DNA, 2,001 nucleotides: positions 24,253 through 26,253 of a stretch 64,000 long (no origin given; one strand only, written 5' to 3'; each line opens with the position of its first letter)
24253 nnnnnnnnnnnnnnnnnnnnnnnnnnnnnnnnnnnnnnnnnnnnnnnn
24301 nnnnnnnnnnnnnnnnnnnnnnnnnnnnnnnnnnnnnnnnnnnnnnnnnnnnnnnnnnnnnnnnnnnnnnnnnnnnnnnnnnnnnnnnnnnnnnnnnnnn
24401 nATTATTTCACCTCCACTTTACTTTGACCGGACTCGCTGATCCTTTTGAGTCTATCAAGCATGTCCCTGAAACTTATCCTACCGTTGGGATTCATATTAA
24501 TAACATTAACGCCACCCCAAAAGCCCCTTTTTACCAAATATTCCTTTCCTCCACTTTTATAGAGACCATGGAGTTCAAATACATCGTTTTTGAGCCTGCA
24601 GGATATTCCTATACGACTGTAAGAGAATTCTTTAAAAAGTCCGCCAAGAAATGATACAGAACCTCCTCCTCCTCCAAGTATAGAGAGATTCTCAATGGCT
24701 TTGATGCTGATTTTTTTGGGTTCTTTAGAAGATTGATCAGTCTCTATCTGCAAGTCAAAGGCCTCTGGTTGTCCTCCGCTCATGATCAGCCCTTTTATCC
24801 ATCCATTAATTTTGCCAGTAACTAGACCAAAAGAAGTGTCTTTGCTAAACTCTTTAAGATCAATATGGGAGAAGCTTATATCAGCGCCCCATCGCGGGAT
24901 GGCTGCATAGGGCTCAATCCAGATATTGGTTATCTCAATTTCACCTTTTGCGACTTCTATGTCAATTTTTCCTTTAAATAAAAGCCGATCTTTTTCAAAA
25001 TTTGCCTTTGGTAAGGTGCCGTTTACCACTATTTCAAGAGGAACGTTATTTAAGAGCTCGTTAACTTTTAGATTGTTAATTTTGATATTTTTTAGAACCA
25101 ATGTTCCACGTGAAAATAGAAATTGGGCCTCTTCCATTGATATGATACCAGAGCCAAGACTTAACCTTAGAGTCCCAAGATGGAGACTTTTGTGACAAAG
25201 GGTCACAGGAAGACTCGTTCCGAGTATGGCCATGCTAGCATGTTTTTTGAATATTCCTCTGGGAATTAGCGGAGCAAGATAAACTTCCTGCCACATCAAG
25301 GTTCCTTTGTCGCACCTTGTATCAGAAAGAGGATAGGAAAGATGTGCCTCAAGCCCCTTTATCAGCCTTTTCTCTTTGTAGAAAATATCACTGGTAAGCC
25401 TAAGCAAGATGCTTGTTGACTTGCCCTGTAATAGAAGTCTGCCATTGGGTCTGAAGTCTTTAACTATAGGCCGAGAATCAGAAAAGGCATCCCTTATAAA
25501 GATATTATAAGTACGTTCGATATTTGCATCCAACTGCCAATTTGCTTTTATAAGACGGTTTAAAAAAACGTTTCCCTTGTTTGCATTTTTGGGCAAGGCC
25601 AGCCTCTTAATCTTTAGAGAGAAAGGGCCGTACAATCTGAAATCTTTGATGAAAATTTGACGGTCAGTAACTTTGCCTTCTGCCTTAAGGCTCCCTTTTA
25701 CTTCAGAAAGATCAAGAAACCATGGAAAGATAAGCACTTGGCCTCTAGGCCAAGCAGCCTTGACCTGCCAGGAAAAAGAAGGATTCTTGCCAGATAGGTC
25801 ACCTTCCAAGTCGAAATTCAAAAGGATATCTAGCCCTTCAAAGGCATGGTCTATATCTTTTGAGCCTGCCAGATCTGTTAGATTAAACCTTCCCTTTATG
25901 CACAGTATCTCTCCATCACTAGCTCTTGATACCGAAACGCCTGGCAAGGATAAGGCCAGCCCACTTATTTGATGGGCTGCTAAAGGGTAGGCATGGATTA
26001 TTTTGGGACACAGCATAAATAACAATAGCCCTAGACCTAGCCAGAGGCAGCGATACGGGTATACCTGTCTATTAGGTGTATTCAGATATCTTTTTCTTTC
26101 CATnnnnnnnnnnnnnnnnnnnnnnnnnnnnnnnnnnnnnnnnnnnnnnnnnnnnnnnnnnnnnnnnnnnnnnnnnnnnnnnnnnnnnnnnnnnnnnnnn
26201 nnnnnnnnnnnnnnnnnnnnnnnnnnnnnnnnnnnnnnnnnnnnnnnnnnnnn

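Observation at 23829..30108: One operon links an RsbR/RsbS/RsbT stressosome-type module to a His-less kinase-like protein and YdbH/YdbL-type envelope proteins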

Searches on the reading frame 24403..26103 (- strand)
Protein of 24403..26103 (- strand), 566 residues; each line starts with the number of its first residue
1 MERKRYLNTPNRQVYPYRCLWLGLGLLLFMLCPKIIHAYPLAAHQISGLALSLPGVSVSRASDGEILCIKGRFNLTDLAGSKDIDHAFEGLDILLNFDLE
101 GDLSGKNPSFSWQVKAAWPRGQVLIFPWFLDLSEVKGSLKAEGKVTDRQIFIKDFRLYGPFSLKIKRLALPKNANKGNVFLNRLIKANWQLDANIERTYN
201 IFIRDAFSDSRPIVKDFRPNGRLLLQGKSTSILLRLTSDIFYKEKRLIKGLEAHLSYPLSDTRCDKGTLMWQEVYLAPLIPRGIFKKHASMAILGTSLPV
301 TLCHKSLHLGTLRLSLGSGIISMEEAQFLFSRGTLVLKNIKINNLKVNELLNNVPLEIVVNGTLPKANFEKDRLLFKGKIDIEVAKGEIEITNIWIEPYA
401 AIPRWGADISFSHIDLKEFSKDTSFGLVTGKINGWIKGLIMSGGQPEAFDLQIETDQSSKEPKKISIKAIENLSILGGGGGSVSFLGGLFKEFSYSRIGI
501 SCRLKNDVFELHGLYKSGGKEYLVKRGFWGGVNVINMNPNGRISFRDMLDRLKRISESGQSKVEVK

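Call 3: search_protein_families(library=pfam, proteins=[window:24403-26103:-], max_evalue=0.01)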
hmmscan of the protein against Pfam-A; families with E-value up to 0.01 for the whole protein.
window:24403-26103:- (566 aa): 0 families

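Call 4: search_protein_families(library=ncbifam, proteins=[window:24403-26103:-], max_evalue=0.01)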
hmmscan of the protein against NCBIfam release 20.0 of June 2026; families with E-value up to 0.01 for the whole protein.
window:24403-26103:- (566 aa): 0 families

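Call 8: search_protein_families(library=pfam, proteins=[window:24403-26103:-], max_evalue=10)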
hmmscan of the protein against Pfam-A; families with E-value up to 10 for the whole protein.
window:24403-26103:- (566 aa): 0 families

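Call 9: find_homologous_proteins(query=window:24403-26103:-)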
Query window:24403-26103:- (566 aa): 28 proteins with E <= 0.001 among 8000 candidates.
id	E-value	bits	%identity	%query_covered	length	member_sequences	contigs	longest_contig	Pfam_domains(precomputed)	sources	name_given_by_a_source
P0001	0.0e+0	1209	100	95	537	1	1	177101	-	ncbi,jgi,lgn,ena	-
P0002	2.9e-250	850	68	97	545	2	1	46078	-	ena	-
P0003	1.3e-228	779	63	96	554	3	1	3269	-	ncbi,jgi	-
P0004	1.6e-205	702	58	95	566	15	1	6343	-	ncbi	-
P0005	9.9e-200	683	56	95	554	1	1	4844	-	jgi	-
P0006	1.7e-199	682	56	95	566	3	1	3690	-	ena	-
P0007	6.0e-199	681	57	96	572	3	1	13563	-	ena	-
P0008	1.6e-195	669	57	93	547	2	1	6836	-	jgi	-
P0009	3.7e-191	655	55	94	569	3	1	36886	-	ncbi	-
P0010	6.1e-191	654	54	94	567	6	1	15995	-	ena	-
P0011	2.3e-188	646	51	100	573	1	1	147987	-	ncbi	-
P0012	7.7e-162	558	58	76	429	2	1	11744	-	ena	-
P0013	1.9e-141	491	44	90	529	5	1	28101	-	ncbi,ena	-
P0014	4.4e-138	480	46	88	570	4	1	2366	-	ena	-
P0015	2.0e-137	478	44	92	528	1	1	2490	-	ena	-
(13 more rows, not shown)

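Call 17: find_related_loci(query=A1, collection=genome_contigs, flank=10000)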
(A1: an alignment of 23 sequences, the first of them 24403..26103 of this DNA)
Query A1 (566 aa) in genome_contigs; peptide patterns used: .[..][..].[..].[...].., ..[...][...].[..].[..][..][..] (x = any residue, [..] = any of these).
300 stretches matched a pattern; 198 encode a relative of the query (tblastn E <= 1e-3); the best 80 are kept; 80 distinct loci.
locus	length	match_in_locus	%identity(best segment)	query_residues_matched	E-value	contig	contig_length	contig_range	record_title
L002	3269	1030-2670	63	24-566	0e+0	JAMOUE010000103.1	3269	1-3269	MAG: Deltaproteobacteria bacterium isolate PIR-30_maxbin2_scaf2bin.128 PIR-30_scaffold_16901_c1, whole genome shotgun se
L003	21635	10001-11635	58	32-566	0e+0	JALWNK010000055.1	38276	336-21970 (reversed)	MAG: Deltaproteobacteria bacterium isolate M17_metabat2_scaf2bin.252 M17_NODE_595_length_38276_cov_9.435005, whole genom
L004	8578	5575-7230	57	26-566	0e+0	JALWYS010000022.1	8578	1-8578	MAG: Deltaproteobacteria bacterium isolate T2_metabat1_scaf2bin.029 T2_NODE_12251_length_8578_cov_3.771625, whole genome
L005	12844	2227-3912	54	9-566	0e+0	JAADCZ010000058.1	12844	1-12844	MAG: Thermodesulfobacteriota bacterium isolate L_MaxBin.058 contig-127_5429, whole genome shotgun sequence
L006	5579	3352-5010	53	24-566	0e+0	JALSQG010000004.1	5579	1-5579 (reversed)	MAG: Deltaproteobacteria bacterium isolate 356-284_metabat2_scaf2bin.123 356-284_scaffold_11164_c1, whole genome shotgun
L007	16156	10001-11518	45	59-565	4e-142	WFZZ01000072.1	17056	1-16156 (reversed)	MAG: Deltaproteobacteria bacterium isolate S143_37 k151_222056, whole genome shotgun sequence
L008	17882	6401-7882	46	73-566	1e-139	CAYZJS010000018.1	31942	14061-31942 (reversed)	MAG TPA_asm: uncultured Thermodesulfatator sp. isolate binchicken_co219_454 genome assembly, contig: k141_845491, whole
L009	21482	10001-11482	46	73-566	1e-138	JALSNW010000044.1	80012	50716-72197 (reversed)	MAG: Deltaproteobacteria bacterium isolate 356-284_metabat1_scaf2bin.060 356-284_scaffold_64_c1, whole genome shotgun se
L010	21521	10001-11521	45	70-566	2e-137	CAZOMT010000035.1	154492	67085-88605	MAG TPA_asm: uncultured Thermodesulfatator sp. isolate binchicken_co219_236 genome assembly, contig: k141_171643, whole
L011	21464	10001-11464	46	78-566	3e-139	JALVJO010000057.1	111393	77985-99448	MAG: Deltaproteobacteria bacterium isolate A1_metabat2_scaf2bin.062 A1_NODE_15_length_111393_cov_46.874050, whole genome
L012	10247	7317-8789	43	78-566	2e-133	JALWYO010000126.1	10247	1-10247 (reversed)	MAG: Deltaproteobacteria bacterium isolate T2_metabat1_scaf2bin.014 T2_NODE_8647_length_10247_cov_2.327470, whole genome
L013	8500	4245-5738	44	69-566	3e-133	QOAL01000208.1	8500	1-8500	MAG: Thermodesulfatator sp. isolate MAG 87 Ga0232637_10001446, whole genome shotgun sequence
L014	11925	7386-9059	54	19-566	0e+0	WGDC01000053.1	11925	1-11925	MAG: Deltaproteobacteria bacterium isolate S145_26 k151_264095, whole genome shotgun sequence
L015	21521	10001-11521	44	58-565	6e-142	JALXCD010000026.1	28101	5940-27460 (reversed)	MAG: Deltaproteobacteria bacterium isolate T2_metabat2_scaf2bin.141 T2_NODE_1237_length_28101_cov_1.905126, whole genome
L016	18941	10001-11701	67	1-566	0e+0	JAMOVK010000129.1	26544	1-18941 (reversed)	MAG: Deltaproteobacteria bacterium isolate PIR-30_metabat2_scaf2bin.024 PIR-30_scaffold_582_c1, whole genome shotgun seq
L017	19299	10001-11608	40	68-566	3e-114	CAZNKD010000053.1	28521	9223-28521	MAG TPA_asm: uncultured Desulfobacterales bacterium isolate binchicken_co219_102 genome assembly, contig: k141_83690, wh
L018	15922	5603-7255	39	50-566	1e-112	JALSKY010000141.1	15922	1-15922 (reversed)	MAG: Deltaproteobacteria bacterium isolate 355-202_metabat1_scaf2bin.029 355-202_scaffold_2583_c1, whole genome shotgun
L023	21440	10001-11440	36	69-560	7e-105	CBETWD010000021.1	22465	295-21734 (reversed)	MAG TPA_asm: uncultured bacterium isolate SRR15668623_binner23_Refined_26 genome assembly, contig: ERZ26872896.463, whol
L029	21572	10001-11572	36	76-564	1e-94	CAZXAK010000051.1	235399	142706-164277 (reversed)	MAG TPA_asm: uncultured Desulfobacterales bacterium isolate binchicken_co219_184 genome assembly, contig: k141_916533, w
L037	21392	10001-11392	33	78-562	1e-61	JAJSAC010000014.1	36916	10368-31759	MAG: Thermodesulfobacteriota bacterium isolate Dive96_bin4.269 k141_1097158, whole genome shotgun sequence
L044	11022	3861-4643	36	311-563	1e-47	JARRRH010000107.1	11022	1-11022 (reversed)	MAG: Deltaproteobacteria bacterium isolate Spart_223_MAG scaffold_8948, whole genome shotgun sequence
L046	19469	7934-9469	28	64-559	5e-46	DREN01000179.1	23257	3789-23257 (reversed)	MAG TPA_asm: Deltaproteobacteria bacterium isolate HyVt-30 Ga0136651_10000424, whole genome shotgun sequence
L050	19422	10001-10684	38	334-558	7e-45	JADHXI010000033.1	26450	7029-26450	MAG: Desulfobacteraceae bacterium isolate BS750m-G49 BS-750m-C2406, whole genome shotgun sequence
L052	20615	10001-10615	41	360-561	8e-44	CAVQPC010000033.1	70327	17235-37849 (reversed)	MAG: uncultured candidate division NC10 bacterium isolate MFD01299.bin.2.79 genome assembly, contig: contig_23388, whole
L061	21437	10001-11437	29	89-554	2e-42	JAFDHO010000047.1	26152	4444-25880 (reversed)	MAG: Deltaproteobacteria bacterium isolate Meg22_1214_Bin_272 Meg22_1214_Bin_272_scaffold_5076, whole genome shotgun seq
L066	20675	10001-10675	39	343-559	6e-42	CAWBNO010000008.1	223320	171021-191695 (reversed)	MAG: uncultured delta proteobacterium isolate MFD09779.bin.1.88 genome assembly, contig: contig_13282, whole genome shot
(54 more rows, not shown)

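Call 19: predict_structure(alignment_id=A1)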
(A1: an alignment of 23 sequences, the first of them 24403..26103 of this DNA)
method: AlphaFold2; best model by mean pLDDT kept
length: 566 residues; sequences in the alignment: 23
mean_pLDDT: 81.5   pTM: 0.71
mean pLDDT of the five models: 81.5, 79.4, 79.1, 76.9, 75.7
residues with pLDDT >= 90: 240; 70-90: 227; 50-70: 47; < 50: 52
segments of 3 or more residues with pLDDT < 50: 1-42, 559-566
pLDDT, mean of each block of 10 residues (from residue 1): 31 34 39 35 55 79 77 90 88 92 77 93 87 88 88 91 90 65 81 94 86 89 93 96 94 94 94 89 79 93 95 92 95 91 92 87 94 93 95 91 92 91 82 96 89 92 85 70 54 84 87 78 72 67 79 64 36
secondary structure, 60 per line:
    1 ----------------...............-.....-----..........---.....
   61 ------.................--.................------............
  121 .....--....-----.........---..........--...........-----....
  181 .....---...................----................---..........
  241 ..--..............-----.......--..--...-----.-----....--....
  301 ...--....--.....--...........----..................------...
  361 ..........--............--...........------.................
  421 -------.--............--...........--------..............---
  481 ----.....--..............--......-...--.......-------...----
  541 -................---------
elements in order: H17-31 H33-37 H43-52 E56-60 E67-83 E86-102 E109-125 E128-131 E137-145 E149-158 E161-171 H177-185 E189-194 H195-207 H212-216 E217-227 E231-242 E245-258 E264-270 E291-294 E297-303 E306-309 E312-316 E319-329 E334-346 H347-350 E358-370 E373-384 E387-397 E404-415 H416-420 E431-442 E445-455 E464-466 H467-477 H485-489 E492-505 E508-513 E515-517 E520-526 E534-536 E542-544 H545-557

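Call 25: fold_search(model_id=the predicted structure, library=pdb)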
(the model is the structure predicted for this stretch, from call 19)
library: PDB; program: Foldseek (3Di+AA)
matches with E <= 10: 419; with E <= 0.001: 0
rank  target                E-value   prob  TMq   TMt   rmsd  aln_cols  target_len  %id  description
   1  3pgb_A                2.3e-02  0.06  0.07  0.06  28.9       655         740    8  Crystal structure of Aspergillus nidulans amine oxidase (released 2011-07-13)
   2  9ea7                  2.6e-02  0.60  0.20  0.04  19.8       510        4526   10  The Structure of ApoB100 from Human Low-Density Lipoprotein (released 2024-12-18)
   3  6i97_B                2.7e-02  0.15  0.12  0.10  33.8       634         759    7  Structure of the ferrioxamine B transporter FoxA from Pseudomonas aeruginosa in complex with ferrioxamine B and a C-te (released 2019-08-28)
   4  9e9r                  7.1e-02  0.41  0.20  0.05  19.8       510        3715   10  The Structure of ApoB100 from Human Low-Density Lipoprotein (released 2024-12-18)
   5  9coo_A                7.4e-02  0.38  0.19  0.24  19.0       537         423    8  Nanobody 4 bound to Apolipoprotein B 100 (released 2024-12-25)
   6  9bde_A                9.9e-02  0.10  0.15  0.09  24.6       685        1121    7  Middle Region of Apolipoprotein B 100 bound to Low Density Lipoprotein Receptor (released 2024-12-25)
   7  7omm_A                1.3e-01  0.15  0.17  0.15  32.6       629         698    9  Cryo-EM structure of N. gonorhoeae LptDE in complex with ProMacrobodies (MBPs have not been built de novo) (released 2022-05-04)
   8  5ixm_E                1.5e-01  0.05  0.10  0.10  32.3       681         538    6  The LPS Transporter LptDE from Yersinia pestis, core complex (released 2016-05-18)
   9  5iv8_A                1.6e-01  0.08  0.10  0.10  30.2       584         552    8  The LPS Transporter LptDE from Klebsiella pneumoniae, core complex (released 2016-05-18)
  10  7lhg_C                2.0e-01  0.11  0.15  0.12  33.9       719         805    8  Cryo-EM structure of E. coli P pilus tip assembly intermediate PapC-PapD-PapK-PapG in the first conformation (released 2021-08-11)
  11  2r1a_E                2.4e-01  0.85  0.11  0.34  10.5       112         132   12  Crystal structure of the periplasmic lipopolysaccharide transport protein LptA (YhbN), trigonal form (released 2008-04-29)
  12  6zjp                  2.4e-01  0.07  0.10  0.07  29.3       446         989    6  Cold-adapted beta-D-galactosidase from Arthrobacter sp. 32cB mutant E517Q (released 2020-08-05)
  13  8bys_A                2.4e-01  0.06  0.09  0.12  27.0       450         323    8  Outer membrane attachment porin OmpM1 from Veillonella parvula, native (released 2023-11-08)
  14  6zjs                  2.4e-01  0.06  0.10  0.07  27.7       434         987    7  Cold-adapted beta-D-galactosidase from Arthrobacter sp. 32cB mutant E441Q in complex with galactose (released 2020-08-05)
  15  2r1a_D                2.5e-01  0.84  0.12  0.35   6.6       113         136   13  Crystal structure of the periplasmic lipopolysaccharide transport protein LptA (YhbN), trigonal form (released 2008-04-29)
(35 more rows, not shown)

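Call 26: search_protein_families(library=pfam, proteins=[L050:7406-10705:+, L066:7214-10690:+, L044:1350-4649:+, L061:7508-11470:+, L009:8942-11482:+, L029:8930-11572:+, L037:8639-11398:+, L052:8123-10666:+, L046:6137-9481:+], max_evalue=1)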
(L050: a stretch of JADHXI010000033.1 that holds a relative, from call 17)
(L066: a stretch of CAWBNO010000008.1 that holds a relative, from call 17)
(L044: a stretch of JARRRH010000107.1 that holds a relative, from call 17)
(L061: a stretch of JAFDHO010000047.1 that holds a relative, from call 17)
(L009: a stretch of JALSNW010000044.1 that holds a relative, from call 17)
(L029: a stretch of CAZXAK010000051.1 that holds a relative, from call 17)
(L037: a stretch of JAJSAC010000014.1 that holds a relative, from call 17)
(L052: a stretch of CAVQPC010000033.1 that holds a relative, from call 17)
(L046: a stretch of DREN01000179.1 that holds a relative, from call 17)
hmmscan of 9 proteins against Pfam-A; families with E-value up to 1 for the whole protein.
L050:7406-10705:+ (1100 aa): 2 families
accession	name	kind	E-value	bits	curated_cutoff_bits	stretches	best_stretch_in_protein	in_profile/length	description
PF05359.17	DUF748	-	0.018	13.5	50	1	16-138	9-122/1037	Domain of Unknown Function (DUF748)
PF05170.20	AsmA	-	0.039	13.2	29.8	1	18-109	1-92/607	AsmA family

L066:7214-10690:+ (1159 aa): 3 families
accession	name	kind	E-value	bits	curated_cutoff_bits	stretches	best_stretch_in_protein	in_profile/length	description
PF11739.14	YdbH-like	-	3.3e-05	23.4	26.3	1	468-699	433-635/893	Intermembrane phospholipid transport protein YdbH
PF05359.17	DUF748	-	0.0082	14.6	50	1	25-148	8-122/1037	Domain of Unknown Function (DUF748)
PF13116.12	YhdP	-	0.04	12.2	46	1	31-154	7-124/1224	YhdP protein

L044:1350-4649:+ (1100 aa): 3 families
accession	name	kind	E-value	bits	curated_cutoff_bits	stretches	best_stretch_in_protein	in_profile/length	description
PF13116.12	YhdP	-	0.00033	19.1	46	1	17-140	10-130/1224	YhdP protein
PF05359.17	DUF748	-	0.0082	14.6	50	1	11-127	12-119/1037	Domain of Unknown Function (DUF748)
PF05170.20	AsmA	-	0.051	12.8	29.8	1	10-73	1-63/607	AsmA family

L061:7508-11470:+ (1321 aa): 0 families

L009:8942-11482:+ (847 aa): 0 families

L029:8930-11572:+ (881 aa): 0 families

L037:8639-11398:+ (920 aa): 0 families

L052:8123-10666:+ (848 aa): 1 family
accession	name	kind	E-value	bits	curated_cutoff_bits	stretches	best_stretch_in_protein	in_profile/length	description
PF05359.17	DUF748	-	0.021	13.3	50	0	136-226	462-562/1037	Domain of Unknown Function (DUF748)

L046:6137-9481:+ (1115 aa): 1 family
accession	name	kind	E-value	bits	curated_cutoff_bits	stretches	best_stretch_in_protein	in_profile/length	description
PF05170.20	AsmA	-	2.4e-05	23.8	29.8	1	31-126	1-96/607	AsmA family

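Call 30: search_protein_families(library=pfam, alignment_id=A2, max_evalue=0.01)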
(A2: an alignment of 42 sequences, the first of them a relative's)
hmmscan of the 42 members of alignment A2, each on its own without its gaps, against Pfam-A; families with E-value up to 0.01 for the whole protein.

A. member 1, L066:7214-10690:+ (1159 aa): 2 families
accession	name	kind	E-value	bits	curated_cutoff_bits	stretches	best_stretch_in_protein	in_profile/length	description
PF11739.14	YdbH-like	-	3.3e-05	23.4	26.3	1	468-699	433-635/893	Intermembrane phospholipid transport protein YdbH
PF05359.17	DUF748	-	0.0082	14.6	50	0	25-148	8-122/1037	Domain of Unknown Function (DUF748)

B. families by the number of members that match (of 42 scanned): 7 families
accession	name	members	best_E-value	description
PF13116.12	YhdP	11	8.1e-07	YhdP protein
PF05359.17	DUF748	10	1.3e-05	Domain of Unknown Function (DUF748)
PF05170.20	AsmA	5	1.1e-05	AsmA family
PF11739.14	YdbH-like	4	3e-05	Intermembrane phospholipid transport protein YdbH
PF04519.19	Bactofilin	1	0.00046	Polymer-forming cytoskeletal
PF01203.25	T2SSN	1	0.0036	Type II secretion system (T2SS), protein N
PF13620.12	CarboxypepD_reg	1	0.0087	Carboxypeptidase regulatory-like domain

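Call 33: find_encoding_contigs(protein=P0001, flank=2000, max_places=3)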
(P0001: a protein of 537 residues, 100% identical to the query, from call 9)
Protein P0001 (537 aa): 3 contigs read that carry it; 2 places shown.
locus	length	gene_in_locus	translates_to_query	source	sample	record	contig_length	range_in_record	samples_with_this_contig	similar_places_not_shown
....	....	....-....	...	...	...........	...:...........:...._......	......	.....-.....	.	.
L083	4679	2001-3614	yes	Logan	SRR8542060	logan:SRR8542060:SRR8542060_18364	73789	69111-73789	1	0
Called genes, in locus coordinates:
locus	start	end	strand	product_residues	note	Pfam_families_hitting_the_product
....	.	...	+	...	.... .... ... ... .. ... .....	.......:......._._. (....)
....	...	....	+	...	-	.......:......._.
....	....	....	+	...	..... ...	-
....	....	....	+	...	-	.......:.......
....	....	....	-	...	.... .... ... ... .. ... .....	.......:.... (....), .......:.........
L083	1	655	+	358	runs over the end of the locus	PF13581:HATPase_c_2 (weak)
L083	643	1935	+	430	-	PF02518:HATPase_c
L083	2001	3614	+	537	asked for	-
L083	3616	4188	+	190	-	PF07027:DUF1318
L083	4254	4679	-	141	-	?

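Call 66: search_protein_representatives(alignment_id=A1)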
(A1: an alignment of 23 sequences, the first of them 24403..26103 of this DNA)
Query: 23 sequences, 569 profile positions. Proteins with E-value up to 0.001 (for the whole library): 2197; up to 1e-10: 1953; up to 1e-30: 1659. The best 150 are listed.
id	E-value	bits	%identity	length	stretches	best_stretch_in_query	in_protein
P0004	7.6e-247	837.2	-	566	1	10-569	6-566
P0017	2.4e-222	756.3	-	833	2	23-569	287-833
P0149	2.3e-193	660.6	-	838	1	58-569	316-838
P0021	2.5e-191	653.9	-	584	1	57-569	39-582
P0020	3.1e-189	647.0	-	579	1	60-569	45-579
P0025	1.2e-182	625.3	-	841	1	22-567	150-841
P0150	2.3e-173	594.6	-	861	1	23-563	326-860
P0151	4.4e-159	547.4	-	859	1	46-567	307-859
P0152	3.9e-145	501.4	-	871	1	58-561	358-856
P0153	1.3e-143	496.3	-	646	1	59-564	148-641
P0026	1.7e-141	489.4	-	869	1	2-568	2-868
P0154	1.4e-138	479.7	-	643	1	59-566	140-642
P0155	1.2e-137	476.7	-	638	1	81-566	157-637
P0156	3.9e-137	475.0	-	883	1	59-563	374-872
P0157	7.6e-119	414.6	-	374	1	219-566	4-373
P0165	2.7e-107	376.5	-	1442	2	69-560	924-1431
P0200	2.1e-85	304.2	-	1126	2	66-561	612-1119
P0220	1.0e-82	295.3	-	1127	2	58-563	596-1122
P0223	2.3e-82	294.2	-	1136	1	60-564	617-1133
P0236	1.6e-81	291.4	-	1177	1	106-563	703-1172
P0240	7.3e-81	289.2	-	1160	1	91-566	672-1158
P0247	2.5e-80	287.4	-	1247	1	115-563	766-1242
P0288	6.3e-77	276.2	-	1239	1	74-559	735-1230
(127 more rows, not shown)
